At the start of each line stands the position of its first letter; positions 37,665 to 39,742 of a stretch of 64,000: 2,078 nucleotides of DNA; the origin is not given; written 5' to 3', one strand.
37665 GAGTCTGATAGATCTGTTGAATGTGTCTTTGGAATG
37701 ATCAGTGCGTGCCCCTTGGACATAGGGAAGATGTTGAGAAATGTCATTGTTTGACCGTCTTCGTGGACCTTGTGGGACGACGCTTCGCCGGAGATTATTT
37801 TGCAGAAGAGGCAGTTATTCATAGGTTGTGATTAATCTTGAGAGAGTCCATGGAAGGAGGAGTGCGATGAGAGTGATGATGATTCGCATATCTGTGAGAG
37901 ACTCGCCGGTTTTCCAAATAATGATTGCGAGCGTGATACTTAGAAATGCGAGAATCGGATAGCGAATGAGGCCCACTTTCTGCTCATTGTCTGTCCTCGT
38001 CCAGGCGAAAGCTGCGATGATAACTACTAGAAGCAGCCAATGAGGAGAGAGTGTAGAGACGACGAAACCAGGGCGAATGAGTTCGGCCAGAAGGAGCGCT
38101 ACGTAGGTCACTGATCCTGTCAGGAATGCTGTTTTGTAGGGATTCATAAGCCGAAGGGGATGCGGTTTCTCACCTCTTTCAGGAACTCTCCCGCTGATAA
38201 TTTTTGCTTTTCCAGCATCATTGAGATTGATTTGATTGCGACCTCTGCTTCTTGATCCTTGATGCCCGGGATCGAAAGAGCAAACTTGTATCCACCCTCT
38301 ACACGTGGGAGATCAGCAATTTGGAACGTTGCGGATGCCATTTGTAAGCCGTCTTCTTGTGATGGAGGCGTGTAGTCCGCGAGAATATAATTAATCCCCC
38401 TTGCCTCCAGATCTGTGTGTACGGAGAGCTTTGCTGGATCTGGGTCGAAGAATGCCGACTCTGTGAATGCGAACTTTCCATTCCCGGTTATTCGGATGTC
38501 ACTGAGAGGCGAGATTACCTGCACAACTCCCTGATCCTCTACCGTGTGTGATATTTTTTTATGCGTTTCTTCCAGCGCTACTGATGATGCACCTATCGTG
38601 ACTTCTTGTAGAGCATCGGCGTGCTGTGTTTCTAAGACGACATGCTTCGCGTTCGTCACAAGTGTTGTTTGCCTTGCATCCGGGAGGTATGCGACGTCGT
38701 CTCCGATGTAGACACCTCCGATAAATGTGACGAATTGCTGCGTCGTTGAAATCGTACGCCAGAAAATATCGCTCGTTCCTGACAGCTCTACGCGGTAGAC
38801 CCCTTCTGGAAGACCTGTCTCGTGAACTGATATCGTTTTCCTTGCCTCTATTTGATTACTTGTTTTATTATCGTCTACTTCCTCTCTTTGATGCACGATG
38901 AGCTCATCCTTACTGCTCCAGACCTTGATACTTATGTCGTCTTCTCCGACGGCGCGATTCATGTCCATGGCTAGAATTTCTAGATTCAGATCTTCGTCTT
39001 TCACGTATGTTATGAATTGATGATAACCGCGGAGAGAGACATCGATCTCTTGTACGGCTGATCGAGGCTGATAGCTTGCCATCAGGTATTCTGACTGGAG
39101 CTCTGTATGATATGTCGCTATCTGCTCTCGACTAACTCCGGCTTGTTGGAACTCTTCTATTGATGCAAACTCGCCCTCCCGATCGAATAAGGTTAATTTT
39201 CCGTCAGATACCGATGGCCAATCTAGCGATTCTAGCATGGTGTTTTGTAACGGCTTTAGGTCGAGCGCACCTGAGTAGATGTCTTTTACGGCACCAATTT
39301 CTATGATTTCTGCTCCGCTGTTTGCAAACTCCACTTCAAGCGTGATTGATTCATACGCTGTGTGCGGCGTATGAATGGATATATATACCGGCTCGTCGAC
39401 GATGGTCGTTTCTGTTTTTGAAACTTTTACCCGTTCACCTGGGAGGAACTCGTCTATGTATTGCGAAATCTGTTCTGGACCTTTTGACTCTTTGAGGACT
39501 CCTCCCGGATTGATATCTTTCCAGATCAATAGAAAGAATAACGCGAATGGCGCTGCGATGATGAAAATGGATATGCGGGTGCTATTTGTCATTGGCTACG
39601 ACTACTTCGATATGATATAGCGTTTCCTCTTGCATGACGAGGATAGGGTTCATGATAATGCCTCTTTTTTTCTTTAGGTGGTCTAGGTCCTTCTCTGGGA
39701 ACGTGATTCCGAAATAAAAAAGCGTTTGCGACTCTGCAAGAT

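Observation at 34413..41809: Nine-gene translationally coupled operon fusing lipid-carrier glycosylation genes with rhamnose synthesis and HIT/NUDIX enzymes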

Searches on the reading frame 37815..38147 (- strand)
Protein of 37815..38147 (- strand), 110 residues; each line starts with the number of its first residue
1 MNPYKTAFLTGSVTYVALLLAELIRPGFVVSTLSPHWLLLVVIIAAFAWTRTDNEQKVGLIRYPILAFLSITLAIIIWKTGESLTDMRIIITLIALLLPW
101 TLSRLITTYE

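Call 4: search_protein_families(library=pfam, proteins=[window:37815-38147:-], max_evalue=0.01)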
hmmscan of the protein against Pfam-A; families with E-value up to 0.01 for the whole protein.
window:37815-38147:- (110 aa): 0 families

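Call 5: search_protein_families(library=ncbifam, proteins=[window:37815-38147:-], max_evalue=0.01)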
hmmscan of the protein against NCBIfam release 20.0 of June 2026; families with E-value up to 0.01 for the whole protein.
window:37815-38147:- (110 aa): 0 families

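Call 64: search_protein_families(library=pfam, alignment_id=A4, max_evalue=0.1)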
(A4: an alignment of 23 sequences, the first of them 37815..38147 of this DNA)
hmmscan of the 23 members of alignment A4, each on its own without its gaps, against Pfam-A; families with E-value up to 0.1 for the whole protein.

A. member 1, window:37815-38147:- (110 aa): 1 family
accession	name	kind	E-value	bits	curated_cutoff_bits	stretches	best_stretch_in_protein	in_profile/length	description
PF01005.24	Flavi_NS2A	-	0.069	13.4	25.1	0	68-105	146-185/215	Flavivirus non-structural protein NS2A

B. families by the number of members that match (of 23 scanned): 16 families
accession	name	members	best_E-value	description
PF22282.1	CydS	2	0.0035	CydS-like protein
PF01925.25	TauE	2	0.0086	Sulfite exporter TauE/SafE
PF25592.1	DUF7937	1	0.0025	Domain of unknown function (DUF7937)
PF18181.6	SLATT_1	1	0.012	SMODS and SLOG-associating 2TM effector domain 1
PF20342.3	DUF6637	1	0.018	Family of unknown function (DUF6637)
PF00810.23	ER_lumen_recept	1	0.019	ER lumen protein retaining receptor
PF00003.28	7tm_3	1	0.022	7 transmembrane sweet-taste receptor of 3 GCPR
PF05978.22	UNC-93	1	0.028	Ion channel regulatory protein UNC-93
PF12676.12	DUF3796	1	0.034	Protein of unknown function (DUF3796)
PF05452.16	Clavanin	1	0.035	Clavanin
PF03647.18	Tmemb_14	1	0.041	Transmembrane proteins 14C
PF25612.1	DUF7940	1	0.063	Family of unknown function (DUF7940)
PF01005.24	Flavi_NS2A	1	0.069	Flavivirus non-structural protein NS2A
PF14015.11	DUF4231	1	0.084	Protein of unknown function (DUF4231)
PF01350.22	Flavi_NS4A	1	0.086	Flavivirus non-structural protein NS4A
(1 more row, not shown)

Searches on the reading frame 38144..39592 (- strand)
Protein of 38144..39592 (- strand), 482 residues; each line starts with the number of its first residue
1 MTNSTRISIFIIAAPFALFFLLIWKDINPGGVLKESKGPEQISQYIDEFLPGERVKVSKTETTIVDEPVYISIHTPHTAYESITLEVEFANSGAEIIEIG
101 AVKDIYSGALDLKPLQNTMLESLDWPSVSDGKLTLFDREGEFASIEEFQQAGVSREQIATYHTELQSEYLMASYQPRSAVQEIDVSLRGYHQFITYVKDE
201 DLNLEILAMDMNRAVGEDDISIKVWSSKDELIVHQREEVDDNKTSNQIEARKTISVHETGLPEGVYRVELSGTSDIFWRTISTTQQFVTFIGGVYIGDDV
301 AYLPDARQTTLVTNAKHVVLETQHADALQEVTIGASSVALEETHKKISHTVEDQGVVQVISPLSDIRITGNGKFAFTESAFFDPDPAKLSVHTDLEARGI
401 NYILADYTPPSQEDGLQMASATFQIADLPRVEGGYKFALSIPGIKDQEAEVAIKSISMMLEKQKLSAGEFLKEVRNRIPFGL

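Call 4: search_protein_families(library=pfam, proteins=[window:38144-39592:-], max_evalue=0.01)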
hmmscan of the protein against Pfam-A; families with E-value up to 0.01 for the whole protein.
window:38144-39592:- (482 aa): 0 families

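Call 5: search_protein_families(library=ncbifam, proteins=[window:38144-39592:-], max_evalue=0.01)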
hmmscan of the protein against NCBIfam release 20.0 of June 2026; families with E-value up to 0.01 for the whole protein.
window:38144-39592:- (482 aa): 0 families

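Call 18: find_homologous_proteins(query=window:38144-39592:-)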
Query window:38144-39592:- (482 aa): 196 proteins with E <= 0.001 among 6979 candidates; the best 120 are listed.
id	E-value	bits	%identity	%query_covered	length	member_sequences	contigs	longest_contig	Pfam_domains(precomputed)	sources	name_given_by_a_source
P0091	0.0e+0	1060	100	100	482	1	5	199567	-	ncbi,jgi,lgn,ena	-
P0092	3.5e-136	473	45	99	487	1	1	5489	-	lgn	-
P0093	4.6e-136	472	46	99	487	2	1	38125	-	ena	-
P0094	2.2e-134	467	45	95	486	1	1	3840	-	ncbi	-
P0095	1.3e-131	458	44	99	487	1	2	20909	-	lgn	-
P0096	2.0e-129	450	44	99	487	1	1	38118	-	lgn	-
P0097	1.4e-128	448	44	99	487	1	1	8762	-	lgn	-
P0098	6.0e-128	446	44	97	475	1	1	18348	-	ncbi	ncbi:MAG: hypothetical protein ABH846_03055 [Patescibacteria group bacterium]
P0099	2.2e-127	444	43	99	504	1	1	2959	-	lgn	-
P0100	7.4e-127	442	43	98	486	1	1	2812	-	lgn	-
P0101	2.7e-124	434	41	99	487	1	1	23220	-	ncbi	-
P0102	8.2e-124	432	43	98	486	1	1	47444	-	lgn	-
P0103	8.3e-124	432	42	99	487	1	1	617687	-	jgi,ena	jgi:hypothetical protein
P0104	1.6e-123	431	44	96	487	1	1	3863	-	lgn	-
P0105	4.1e-123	430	44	99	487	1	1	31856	-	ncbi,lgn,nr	ncbi:MAG: hypothetical protein Q8P30_03490 [Candidatus Uhrbacteria bacterium]|nr:hypothetical protei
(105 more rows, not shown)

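Call 27: search_solved_structures(query=A2, max_evalue=1)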
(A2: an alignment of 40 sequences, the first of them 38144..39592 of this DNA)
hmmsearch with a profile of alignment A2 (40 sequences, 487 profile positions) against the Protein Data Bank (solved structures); distinct sequences matched with E-value up to 1: 2.
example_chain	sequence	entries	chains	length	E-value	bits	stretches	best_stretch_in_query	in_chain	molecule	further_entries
2ovi_A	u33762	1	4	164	0.59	11.5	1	181-258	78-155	Hypothetical protein chuX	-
6u9j_A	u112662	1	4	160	0.61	11.5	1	181-258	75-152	Heme utilization carrier protein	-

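Call 35: predict_structure(alignment_id=A2)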
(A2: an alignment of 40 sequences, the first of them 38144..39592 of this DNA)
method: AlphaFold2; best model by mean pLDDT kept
length: 482 residues; sequences in the alignment: 40
mean_pLDDT: 92.7   pTM: 0.85
mean pLDDT of the five models: 92.7, 91.3, 91.2, 91.2, 90.5
residues with pLDDT >= 90: 395; 70-90: 73; 50-70: 14; < 50: 0
segments of 3 or more residues with pLDDT < 50: none
pLDDT, mean of each block of 10 residues (from residue 1): 88 92 91 95 94 94 95 93 98 97 84 97 97 97 96 94 93 93 94 97 95 80 96 88 72 95 97 91 97 89 83 95 89 97 93 94 94 96 95 91 97 96 96 94 94 98 95 84 53
secondary structure, 60 per line:
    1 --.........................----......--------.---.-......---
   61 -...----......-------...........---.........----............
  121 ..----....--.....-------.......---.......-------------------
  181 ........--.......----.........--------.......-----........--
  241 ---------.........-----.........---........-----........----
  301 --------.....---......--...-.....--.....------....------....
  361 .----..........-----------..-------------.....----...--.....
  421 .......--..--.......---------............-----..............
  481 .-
elements in order: H3-27 E32-37 E55-57 E62-64 E69-74 E82-92 E96-104 E109-117 H118-122 E127-130 E133-137 H145-151 E158-161 E181-188 E191-197 E202-210 E219-225 E231-238 E250-258 E264-272 E276-283 E289-296 E309-313 E317-322 E329-333 E336-340 E347-350 E357-361 E366-375 E402-406 E411-413 E416-424 E434-440 E450-461 H467-481

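Call 76: fold_search(model_id=the predicted structure, library=pdb)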
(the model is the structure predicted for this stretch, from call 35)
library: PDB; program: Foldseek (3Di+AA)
matches with E <= 10: 1612; with E <= 0.001: 39
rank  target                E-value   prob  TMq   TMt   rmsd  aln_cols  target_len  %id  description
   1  6za2_B                9.1e-06  0.99  0.17  0.08  18.9       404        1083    9  Crystal structure of dimeric latent PorU from Porphyromonas gingivalis (released 2021-09-29)
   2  6za2_A                1.3e-05  0.99  0.17  0.08  18.8       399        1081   10  Crystal structure of dimeric latent PorU from Porphyromonas gingivalis (released 2021-09-29)
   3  7vrp_A                1.7e-05  0.66  0.13  0.15  23.9       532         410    7  Structure of infectious bursal disease virus Gx strain (released 2022-03-30)
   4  5x7o_A                2.4e-05  0.99  0.20  0.10  18.9       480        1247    9  Crystal structure of Paenibacillus sp. 598K alpha-1,6-glucosyltransferase (released 2017-07-26)
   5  7vrn_A                4.1e-05  0.75  0.14  0.17  24.6       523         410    7  Structure of infectious bursal disease virus Gt strain (released 2022-03-30)
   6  7vrp_B                6.6e-05  0.69  0.14  0.16  23.0       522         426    7  Structure of infectious bursal disease virus Gx strain (released 2022-03-30)
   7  8h3u_A                1.4e-04  0.80  0.14  0.12  27.0       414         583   11  Inhibitor-bound EP, polyA model (released 2022-11-23)
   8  8w7n                  1.5e-04  0.44  0.14  0.07  47.6       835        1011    8  Crystal structure of the in-cell Cry1Aa purified from Bacillus thuringiensis (released 2024-03-06)
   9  2df7_O                1.7e-04  0.57  0.14  0.16  22.7       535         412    7  Crystal structure of infectious bursal disease virus VP2 subviral particle (released 2006-06-27)
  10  8ziy_A                1.8e-04  0.66  0.14  0.11  26.4       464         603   11  trypsinogen-EP-E574A (released 2025-05-21)
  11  2df7_R                2.2e-04  0.54  0.14  0.16  22.0       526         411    7  Crystal structure of infectious bursal disease virus VP2 subviral particle (released 2006-06-27)
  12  7vrn_L                2.2e-04  0.54  0.14  0.16  23.3       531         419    6  Structure of infectious bursal disease virus Gt strain (released 2022-03-30)
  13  2df7_K                2.3e-04  0.54  0.14  0.16  22.2       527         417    7  Crystal structure of infectious bursal disease virus VP2 subviral particle (released 2006-06-27)
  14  7vrn_I                2.5e-04  0.18  0.10  0.11  22.7       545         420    6  Structure of infectious bursal disease virus Gt strain (released 2022-03-30)
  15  7vrn_C                2.8e-04  0.63  0.15  0.17  22.4       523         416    6  Structure of infectious bursal disease virus Gt strain (released 2022-03-30)
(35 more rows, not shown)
